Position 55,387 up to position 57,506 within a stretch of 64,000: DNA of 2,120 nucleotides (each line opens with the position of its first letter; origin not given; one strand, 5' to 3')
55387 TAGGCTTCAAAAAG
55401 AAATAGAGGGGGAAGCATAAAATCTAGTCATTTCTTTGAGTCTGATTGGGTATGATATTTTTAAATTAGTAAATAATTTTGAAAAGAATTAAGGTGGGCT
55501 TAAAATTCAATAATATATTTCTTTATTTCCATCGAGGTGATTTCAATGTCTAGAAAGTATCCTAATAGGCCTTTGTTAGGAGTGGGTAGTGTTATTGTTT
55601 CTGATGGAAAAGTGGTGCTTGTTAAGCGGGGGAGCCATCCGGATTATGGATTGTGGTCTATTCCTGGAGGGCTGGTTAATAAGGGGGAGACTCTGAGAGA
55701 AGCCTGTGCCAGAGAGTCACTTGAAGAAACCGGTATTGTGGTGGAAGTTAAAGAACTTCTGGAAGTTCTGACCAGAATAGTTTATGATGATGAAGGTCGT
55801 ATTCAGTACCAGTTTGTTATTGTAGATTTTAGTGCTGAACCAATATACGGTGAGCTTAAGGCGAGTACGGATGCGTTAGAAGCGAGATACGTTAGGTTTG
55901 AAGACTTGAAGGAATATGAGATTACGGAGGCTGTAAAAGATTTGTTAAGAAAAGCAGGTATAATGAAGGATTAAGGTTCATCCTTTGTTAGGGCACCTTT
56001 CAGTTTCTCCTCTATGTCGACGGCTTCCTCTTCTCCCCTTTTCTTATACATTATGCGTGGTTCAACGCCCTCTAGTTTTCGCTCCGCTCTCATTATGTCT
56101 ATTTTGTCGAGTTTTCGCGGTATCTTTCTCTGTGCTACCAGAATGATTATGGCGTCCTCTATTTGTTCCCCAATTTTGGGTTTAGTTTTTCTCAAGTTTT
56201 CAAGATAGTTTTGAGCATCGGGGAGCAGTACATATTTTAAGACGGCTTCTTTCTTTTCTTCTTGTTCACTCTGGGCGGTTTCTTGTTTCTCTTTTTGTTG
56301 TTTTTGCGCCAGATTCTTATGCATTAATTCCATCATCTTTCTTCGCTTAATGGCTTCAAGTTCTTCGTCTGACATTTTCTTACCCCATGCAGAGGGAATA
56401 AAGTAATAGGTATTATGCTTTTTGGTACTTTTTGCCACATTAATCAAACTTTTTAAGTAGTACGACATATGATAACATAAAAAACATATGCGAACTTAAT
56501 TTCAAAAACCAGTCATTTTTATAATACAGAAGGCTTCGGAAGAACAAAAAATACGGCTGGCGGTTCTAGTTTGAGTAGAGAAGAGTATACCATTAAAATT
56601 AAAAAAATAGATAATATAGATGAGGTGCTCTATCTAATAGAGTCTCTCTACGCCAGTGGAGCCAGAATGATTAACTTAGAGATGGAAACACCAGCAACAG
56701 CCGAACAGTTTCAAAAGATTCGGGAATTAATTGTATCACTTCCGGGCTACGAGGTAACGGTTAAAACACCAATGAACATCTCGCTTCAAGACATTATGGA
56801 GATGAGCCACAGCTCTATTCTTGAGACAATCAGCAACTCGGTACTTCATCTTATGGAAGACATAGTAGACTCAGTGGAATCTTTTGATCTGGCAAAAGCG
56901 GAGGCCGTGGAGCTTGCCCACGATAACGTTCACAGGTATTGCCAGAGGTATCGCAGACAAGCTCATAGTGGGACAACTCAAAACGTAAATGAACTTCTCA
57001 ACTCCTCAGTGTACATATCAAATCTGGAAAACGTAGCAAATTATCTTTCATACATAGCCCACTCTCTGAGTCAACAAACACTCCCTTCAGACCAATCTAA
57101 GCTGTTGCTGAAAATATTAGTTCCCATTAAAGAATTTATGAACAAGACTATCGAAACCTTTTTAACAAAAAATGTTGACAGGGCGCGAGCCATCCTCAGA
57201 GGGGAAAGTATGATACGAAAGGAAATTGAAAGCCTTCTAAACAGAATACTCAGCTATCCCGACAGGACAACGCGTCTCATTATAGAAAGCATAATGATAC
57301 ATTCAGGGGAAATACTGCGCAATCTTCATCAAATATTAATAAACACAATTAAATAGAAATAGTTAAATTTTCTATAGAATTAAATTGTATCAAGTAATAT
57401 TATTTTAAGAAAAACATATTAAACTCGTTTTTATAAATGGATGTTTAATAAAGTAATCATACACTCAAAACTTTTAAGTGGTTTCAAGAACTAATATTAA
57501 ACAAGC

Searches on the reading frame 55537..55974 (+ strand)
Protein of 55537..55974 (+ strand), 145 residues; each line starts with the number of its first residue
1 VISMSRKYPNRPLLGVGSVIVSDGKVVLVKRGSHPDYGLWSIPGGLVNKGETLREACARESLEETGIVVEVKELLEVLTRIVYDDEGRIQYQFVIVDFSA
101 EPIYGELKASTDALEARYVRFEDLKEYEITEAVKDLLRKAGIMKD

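Call 101: search_protein_families(library=pfam, proteins=[window:55537-55974:+], max_evalue=0.001)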
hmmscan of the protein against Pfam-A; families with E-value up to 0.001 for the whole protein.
window:55537-55974:+ (145 aa): 2 families
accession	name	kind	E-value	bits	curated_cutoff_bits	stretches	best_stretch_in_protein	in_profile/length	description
PF00293.34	NUDIX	-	8.3e-20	71.6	21.1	1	15-136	5-130/134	NUDIX domain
PF14815.12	NUDIX_4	-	1.6e-08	34.7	35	1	19-138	4-112/113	NUDIX domain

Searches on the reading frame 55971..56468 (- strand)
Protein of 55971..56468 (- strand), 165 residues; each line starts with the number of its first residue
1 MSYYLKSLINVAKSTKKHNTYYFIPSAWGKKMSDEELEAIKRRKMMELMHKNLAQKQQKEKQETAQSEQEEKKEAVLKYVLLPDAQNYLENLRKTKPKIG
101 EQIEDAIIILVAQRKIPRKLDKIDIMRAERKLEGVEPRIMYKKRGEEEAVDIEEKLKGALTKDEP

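Call 101: search_protein_families(library=pfam, proteins=[window:55971-56468:-], max_evalue=0.001)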
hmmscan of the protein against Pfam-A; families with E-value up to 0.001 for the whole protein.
window:55971-56468:- (165 aa): 1 family
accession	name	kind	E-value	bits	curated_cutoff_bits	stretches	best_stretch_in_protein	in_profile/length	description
PF01984.25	dsDNA_bind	-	3.1e-11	43.9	26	1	40-125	1-85/106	Double-stranded DNA-binding domain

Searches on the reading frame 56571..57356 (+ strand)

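Call 101: search_protein_families(library=pfam, proteins=[window:56571-57356:+], max_evalue=0.001)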
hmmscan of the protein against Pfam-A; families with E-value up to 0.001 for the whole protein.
window:56571-57356:+ (261 aa): 1 family
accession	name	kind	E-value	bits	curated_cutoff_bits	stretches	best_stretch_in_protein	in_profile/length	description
PF01895.24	PhoU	-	3.1e-07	31.1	23.5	1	86-164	3-87/89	PhoU domain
